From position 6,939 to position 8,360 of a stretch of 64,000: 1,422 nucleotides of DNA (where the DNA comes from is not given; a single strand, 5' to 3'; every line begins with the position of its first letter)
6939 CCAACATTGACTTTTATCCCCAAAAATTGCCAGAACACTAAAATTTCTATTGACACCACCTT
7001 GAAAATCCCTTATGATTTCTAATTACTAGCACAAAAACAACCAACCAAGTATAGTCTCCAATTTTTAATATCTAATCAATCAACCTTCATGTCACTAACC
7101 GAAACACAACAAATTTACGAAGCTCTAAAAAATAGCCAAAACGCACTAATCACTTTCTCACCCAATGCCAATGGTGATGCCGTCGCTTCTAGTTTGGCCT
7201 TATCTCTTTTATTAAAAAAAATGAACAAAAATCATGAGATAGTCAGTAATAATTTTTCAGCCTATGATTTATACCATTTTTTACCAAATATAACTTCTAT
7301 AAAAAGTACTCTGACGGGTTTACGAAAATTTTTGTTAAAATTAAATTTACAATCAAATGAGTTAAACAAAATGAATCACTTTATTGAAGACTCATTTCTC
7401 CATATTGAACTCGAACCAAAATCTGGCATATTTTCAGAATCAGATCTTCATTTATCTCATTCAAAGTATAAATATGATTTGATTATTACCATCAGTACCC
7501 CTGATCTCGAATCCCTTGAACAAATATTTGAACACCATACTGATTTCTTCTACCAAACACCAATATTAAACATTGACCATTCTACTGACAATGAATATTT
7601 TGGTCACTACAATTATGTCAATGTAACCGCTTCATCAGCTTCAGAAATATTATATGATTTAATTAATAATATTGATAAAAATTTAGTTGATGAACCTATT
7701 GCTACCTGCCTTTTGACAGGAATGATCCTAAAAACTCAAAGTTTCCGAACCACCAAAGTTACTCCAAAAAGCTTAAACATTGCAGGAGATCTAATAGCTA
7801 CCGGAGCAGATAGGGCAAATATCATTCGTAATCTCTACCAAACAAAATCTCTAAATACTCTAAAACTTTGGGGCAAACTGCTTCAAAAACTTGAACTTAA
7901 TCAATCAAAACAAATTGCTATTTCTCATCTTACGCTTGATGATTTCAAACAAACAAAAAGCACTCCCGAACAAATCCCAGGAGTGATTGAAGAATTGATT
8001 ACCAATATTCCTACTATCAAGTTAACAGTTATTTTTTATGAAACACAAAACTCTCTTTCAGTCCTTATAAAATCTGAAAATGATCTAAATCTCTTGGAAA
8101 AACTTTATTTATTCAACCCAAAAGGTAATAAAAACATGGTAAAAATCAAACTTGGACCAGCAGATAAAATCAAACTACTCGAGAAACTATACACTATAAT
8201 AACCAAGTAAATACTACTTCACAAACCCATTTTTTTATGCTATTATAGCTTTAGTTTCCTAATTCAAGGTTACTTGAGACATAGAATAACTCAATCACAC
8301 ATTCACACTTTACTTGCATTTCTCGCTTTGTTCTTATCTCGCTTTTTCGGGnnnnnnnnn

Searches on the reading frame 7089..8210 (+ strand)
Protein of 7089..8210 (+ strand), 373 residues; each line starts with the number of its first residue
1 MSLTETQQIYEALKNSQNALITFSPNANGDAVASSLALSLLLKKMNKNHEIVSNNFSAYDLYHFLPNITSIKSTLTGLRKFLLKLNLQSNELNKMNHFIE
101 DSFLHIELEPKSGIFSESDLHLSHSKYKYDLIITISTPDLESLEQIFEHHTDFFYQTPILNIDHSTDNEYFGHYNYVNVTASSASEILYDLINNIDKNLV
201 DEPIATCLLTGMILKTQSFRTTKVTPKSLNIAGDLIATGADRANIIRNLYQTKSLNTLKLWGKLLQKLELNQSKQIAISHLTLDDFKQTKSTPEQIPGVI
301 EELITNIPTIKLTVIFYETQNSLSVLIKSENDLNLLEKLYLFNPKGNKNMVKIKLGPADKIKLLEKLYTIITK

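Call 64: search_protein_families(library=pfam, proteins=[window:7089-8210:+])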
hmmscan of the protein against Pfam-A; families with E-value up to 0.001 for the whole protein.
window:7089-8210:+ (373 aa): 1 family
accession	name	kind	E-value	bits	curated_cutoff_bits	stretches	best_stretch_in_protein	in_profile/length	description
PF01368.27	DHH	-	2.5e-08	34.7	28.1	1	21-212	4-125/125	DHH family, N-terminal domain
